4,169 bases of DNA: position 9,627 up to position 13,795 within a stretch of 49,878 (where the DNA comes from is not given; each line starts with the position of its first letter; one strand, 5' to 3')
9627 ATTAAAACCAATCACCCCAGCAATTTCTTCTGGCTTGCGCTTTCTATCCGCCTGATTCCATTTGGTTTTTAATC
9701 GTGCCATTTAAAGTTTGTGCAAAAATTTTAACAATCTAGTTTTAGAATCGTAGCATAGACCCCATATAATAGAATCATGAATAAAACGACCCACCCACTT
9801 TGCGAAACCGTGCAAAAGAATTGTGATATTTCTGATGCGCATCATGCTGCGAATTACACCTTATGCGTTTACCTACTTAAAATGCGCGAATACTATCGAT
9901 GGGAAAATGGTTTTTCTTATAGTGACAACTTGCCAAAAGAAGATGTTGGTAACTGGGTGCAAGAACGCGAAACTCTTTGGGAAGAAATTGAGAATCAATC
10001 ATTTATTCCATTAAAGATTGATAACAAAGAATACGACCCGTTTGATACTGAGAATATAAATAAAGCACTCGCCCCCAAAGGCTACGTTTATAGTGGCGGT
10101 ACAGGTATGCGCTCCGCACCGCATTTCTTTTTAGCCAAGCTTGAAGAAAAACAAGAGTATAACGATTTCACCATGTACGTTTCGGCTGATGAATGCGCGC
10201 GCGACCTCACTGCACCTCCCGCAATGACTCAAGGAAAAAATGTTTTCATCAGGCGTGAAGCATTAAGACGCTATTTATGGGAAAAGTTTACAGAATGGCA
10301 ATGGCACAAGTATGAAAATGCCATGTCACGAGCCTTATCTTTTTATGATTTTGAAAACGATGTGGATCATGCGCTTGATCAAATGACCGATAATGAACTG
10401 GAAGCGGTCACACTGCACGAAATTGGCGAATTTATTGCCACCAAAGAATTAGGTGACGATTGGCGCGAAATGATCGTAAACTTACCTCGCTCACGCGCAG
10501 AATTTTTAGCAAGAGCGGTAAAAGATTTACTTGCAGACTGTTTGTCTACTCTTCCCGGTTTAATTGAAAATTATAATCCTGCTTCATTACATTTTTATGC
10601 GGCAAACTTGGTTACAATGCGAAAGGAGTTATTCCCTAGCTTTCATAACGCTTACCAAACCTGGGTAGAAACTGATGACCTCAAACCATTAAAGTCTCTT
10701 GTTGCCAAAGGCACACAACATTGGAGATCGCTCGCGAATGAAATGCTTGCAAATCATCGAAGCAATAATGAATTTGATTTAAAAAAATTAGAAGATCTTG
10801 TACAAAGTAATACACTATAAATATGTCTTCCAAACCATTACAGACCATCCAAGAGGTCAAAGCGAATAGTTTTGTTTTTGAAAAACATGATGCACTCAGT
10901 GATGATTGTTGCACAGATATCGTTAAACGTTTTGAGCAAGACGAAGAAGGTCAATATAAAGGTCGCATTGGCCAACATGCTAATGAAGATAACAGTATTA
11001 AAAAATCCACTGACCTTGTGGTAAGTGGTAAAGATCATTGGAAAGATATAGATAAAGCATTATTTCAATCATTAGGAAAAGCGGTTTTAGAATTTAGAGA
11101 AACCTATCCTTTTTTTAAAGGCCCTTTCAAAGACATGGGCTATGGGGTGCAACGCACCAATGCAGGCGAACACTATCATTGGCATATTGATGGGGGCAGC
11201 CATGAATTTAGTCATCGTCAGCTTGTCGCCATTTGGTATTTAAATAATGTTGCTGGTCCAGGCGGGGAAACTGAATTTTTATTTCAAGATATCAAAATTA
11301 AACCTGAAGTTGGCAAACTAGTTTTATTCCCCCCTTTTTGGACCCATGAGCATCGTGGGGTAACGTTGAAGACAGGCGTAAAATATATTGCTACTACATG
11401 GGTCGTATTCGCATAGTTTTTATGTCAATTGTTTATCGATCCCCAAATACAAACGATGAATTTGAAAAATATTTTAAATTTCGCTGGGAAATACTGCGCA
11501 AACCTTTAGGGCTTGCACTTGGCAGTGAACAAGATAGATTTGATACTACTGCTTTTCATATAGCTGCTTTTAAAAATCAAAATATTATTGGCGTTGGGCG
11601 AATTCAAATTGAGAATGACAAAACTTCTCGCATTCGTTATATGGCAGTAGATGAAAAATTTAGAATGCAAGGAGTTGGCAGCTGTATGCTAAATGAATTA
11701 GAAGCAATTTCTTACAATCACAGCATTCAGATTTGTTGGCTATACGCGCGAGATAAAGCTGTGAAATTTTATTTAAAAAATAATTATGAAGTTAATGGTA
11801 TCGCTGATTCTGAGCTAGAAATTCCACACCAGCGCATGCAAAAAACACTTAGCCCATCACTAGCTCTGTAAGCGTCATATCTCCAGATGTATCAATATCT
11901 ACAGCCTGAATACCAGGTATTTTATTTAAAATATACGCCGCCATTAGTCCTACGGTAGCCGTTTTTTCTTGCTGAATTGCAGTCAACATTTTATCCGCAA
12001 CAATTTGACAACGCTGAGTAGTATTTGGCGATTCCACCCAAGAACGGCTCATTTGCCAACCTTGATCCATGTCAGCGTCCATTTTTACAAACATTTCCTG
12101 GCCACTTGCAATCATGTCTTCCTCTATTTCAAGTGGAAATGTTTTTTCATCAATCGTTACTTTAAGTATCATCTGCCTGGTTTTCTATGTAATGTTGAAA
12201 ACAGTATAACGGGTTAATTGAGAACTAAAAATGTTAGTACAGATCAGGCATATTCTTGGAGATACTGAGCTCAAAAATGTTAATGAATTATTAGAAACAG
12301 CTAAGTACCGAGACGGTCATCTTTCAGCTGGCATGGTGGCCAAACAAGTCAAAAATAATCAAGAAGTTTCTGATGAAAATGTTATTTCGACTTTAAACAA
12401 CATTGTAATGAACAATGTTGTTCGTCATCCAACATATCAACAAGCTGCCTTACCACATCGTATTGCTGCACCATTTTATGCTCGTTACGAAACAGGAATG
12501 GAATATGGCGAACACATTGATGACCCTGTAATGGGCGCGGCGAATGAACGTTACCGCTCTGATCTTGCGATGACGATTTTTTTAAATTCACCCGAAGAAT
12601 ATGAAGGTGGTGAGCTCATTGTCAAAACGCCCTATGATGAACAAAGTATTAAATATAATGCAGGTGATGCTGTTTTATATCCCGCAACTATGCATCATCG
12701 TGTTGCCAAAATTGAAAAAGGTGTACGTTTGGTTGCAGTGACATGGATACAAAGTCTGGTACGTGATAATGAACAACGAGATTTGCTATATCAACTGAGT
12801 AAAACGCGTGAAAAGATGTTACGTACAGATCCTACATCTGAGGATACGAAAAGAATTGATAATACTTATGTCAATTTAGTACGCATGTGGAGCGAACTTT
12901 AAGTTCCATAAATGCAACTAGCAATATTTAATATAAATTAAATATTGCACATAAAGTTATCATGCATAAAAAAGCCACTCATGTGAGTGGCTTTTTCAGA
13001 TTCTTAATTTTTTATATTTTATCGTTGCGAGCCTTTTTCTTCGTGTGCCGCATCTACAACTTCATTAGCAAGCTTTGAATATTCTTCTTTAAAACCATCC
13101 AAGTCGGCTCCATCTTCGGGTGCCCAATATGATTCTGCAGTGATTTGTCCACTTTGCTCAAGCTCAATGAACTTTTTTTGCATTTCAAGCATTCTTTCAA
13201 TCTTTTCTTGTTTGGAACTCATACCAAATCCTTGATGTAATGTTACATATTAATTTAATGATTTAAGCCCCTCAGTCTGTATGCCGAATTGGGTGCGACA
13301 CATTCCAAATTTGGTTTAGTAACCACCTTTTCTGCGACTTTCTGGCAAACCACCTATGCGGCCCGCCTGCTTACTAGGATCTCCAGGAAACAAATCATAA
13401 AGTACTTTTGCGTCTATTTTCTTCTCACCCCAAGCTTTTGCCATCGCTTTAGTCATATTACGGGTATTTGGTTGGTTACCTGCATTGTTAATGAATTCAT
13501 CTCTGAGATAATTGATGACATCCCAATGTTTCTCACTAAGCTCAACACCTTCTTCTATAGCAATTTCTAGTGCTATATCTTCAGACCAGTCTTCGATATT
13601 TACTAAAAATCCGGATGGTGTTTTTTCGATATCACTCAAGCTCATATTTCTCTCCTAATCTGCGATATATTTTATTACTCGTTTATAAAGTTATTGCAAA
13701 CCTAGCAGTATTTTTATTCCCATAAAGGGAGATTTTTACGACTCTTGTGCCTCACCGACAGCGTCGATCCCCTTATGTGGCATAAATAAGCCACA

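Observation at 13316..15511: Orphan Cas6/Cmx6-like protein in a TauD-dioxygenase operon, divergent from dsrA and followed by a Cys-less DsrC paralog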

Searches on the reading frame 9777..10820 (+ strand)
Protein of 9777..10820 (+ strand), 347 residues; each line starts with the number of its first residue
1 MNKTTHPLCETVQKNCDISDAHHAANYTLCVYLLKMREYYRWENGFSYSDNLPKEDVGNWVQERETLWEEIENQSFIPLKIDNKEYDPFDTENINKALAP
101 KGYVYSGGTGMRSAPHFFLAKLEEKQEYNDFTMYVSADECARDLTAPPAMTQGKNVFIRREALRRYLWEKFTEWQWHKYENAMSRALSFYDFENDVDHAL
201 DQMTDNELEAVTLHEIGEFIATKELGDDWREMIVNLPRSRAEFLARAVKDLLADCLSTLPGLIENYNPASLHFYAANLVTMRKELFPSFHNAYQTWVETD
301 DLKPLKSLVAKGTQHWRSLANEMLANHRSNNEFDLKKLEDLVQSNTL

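Call 51: search_protein_families(library=pfam, proteins=[window:9777-10820:+], max_evalue=0.1)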
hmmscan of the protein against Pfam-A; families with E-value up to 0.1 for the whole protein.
window:9777-10820:+ (347 aa): 2 families
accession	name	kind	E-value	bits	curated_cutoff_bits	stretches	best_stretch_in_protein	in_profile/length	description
PF21740.2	DUF6866_C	-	1.6e-69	233.8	27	1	164-344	1-181/182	Family of unknown function (DUF6866) C-terminal domain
PF21739.2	DUF6866_N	-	6.7e-66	221.2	27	1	8-159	2-153/153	Family of unknown function (DUF6866) N-terminal domain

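Call 83: search_protein_families(library=padloc, proteins=[window:9777-10820:+], max_evalue=0.1)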
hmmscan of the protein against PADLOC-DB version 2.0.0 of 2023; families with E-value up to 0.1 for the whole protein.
window:9777-10820:+ (347 aa): 0 families

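Call 107: search_solved_structures(query=window:9777-10820:+, max_evalue=1)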
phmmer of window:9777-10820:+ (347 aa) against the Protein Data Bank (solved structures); distinct sequences matched with E-value up to 1: 1.
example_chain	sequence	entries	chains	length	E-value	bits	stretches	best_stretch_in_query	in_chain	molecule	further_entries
7yxg_A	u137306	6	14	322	0.099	14.9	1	98-198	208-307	GH14974p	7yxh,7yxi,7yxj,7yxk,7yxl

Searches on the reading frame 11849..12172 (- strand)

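Call 51: search_protein_families(library=pfam, proteins=[window:11849-12172:-], max_evalue=0.1)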
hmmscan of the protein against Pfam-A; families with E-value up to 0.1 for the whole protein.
window:11849-12172:- (107 aa): 1 family
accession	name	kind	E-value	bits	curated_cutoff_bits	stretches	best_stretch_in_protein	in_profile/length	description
PF02649.19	GCHY-1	-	0.063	13.2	25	1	4-85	17-107/260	Type I GTP cyclohydrolase folE2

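Call 83: search_protein_families(library=padloc, proteins=[window:11849-12172:-], max_evalue=0.1)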
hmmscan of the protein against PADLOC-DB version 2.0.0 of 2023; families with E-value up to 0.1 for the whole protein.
window:11849-12172:- (107 aa): 0 families

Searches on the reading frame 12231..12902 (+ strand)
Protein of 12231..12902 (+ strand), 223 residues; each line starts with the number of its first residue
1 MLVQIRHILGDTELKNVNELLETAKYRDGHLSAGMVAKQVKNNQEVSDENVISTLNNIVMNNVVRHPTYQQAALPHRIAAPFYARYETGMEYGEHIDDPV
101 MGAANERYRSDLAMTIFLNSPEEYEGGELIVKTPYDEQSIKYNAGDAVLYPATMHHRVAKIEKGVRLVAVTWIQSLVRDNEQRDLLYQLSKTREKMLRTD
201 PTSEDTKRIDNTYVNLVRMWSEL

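Call 51: search_protein_families(library=pfam, proteins=[window:12231-12902:+], max_evalue=0.1)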
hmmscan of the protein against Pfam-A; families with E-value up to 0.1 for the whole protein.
window:12231-12902:+ (223 aa): 5 families
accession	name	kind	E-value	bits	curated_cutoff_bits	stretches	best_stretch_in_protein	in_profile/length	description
PF13640.12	2OG-FeII_Oxy_3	-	8.8e-14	52.7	27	1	83-174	3-98/98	2OG-Fe(II) oxygenase superfamily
PF18331.6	PKHD_C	-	3.1e-05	24.4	22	1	181-222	2-43/43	PKHD-type hydroxylase C-terminal domain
PF03171.26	2OG-FeII_Oxy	-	0.0024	18.6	23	1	84-174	7-100/101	2OG-Fe(II) oxygenase superfamily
PF07883.17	Cupin_2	-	0.0034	17.5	27.2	1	127-163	27-61/70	Cupin domain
PF13759.12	2OG-FeII_Oxy_5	-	0.097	13.5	27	0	138-162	66-90/101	Putative 2OG-Fe(II) oxygenase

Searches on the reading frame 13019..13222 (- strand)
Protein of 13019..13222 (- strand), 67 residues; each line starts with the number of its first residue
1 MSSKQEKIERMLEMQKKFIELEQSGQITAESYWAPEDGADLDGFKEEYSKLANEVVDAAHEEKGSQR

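Call 3: search_protein_families(library=pfam, proteins=[window:13019-13222:-], max_evalue=1)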
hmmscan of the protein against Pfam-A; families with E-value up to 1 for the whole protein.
window:13019-13222:- (67 aa): 2 families
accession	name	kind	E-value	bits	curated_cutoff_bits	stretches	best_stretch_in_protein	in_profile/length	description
PF14684.11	Tricorn_C1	-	0.038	14.3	24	1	25-55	13-44/59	Tricorn protease C1 domain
PF05281.16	Secretogranin_V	-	0.12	12.4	25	1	8-60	3-55/232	Neuroendocrine protein 7B2 precursor (Secretogranin V)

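Call 4: search_protein_families(library=ncbifam, proteins=[window:13019-13222:-], max_evalue=1)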
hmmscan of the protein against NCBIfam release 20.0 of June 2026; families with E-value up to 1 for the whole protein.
window:13019-13222:- (67 aa): 0 families

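Call 83: search_protein_families(library=padloc, proteins=[window:13019-13222:-], max_evalue=0.1)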
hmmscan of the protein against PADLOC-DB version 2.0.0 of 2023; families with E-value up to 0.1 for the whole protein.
window:13019-13222:- (67 aa): 0 families

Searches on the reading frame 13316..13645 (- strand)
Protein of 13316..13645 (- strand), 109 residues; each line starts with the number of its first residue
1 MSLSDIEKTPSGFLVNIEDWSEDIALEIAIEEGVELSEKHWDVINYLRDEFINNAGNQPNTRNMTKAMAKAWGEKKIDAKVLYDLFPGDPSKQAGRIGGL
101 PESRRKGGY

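Call 3: search_protein_families(library=pfam, proteins=[window:13316-13645:-], max_evalue=1)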
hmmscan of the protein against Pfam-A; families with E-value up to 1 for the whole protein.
window:13316-13645:- (109 aa): 2 families
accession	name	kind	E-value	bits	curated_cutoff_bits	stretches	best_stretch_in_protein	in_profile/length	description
PF04358.19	DsrC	-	5e-31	107.7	24.9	1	5-102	6-102/107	DsrC like protein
PF23986.1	Pam3_gp59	-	0.033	15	27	1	27-51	40-64/76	Phage Pam3 gp59 related protein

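Call 4: search_protein_families(library=ncbifam, proteins=[window:13316-13645:-], max_evalue=1)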
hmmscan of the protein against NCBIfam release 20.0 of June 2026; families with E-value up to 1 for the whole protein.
window:13316-13645:- (109 aa): 2 families
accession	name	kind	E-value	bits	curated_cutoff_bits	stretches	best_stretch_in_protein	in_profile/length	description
TIGR03342.1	dsrC_tusE_dsvC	subfamily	3.2e-27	95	53.5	1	5-102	7-103/108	TusE/DsrC/DsvC family sulfur relay protein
NF008562.0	PRK11508.1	equivalog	6e-24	84.3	191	1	5-102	8-104/109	sulfurtransferase TusE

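Call 64: search_solved_structures(query=window:13316-13645:-, max_evalue=0.001, show_alignments=2)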
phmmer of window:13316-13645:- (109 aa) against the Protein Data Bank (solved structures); distinct sequences matched with E-value up to 0.001: 8.
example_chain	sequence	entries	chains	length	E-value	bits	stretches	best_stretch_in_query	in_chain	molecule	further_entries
1yx3_A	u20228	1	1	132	1.8e-19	73.6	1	11-102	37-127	hypothetical protein DsrC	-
1sau_A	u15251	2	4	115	4.7e-13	53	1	10-102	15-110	sulfite reductase, desulfoviridin-type subunit gamma | sulfite reductase, desulfoviridin-type subunit gamma (dsvC)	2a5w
2xsj_C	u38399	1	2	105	2.2e-09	41.1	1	9-102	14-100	SULFUR RELAY PROTEIN, TUSE/DSRC/DSVC FAMILY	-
1ji8_A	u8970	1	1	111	7.8e-08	36.1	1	12-102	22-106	dissimilatory siroheme-sulfite reductase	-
2v4j_C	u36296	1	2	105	3.6e-07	34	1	7-102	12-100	SULFITE REDUCTASE, DISSIMILATORY-TYPE SUBUNIT GAMMA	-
7syb_A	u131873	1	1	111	1.6e-05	28.7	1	6-102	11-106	Sulfurtransferase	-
3or2_C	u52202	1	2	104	3.1e-05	27.8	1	7-102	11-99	Sulfite redcutase subunit gama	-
3or1_C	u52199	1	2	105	0.0001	26.1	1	7-102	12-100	Sulfite reductase gama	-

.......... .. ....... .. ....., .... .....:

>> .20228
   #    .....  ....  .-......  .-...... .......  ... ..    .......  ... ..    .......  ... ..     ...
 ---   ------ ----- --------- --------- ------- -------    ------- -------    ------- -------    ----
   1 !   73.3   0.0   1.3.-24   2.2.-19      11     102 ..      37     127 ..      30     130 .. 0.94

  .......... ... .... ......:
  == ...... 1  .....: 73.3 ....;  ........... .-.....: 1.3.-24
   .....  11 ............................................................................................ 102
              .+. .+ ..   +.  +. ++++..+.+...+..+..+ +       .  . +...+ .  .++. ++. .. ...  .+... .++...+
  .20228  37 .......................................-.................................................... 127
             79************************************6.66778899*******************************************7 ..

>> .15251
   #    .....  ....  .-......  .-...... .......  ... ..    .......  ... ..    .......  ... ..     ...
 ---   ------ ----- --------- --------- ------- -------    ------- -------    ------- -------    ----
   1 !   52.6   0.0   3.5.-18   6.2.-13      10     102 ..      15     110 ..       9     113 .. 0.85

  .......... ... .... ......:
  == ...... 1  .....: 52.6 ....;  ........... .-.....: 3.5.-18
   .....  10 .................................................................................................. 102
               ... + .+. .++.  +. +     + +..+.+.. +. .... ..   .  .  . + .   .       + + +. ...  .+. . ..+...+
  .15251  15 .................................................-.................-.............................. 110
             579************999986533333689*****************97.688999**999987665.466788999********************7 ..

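Call 83: search_protein_families(library=padloc, proteins=[window:13316-13645:-], max_evalue=0.1)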
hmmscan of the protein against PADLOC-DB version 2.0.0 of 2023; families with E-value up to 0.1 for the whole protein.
window:13316-13645:- (109 aa): 0 families
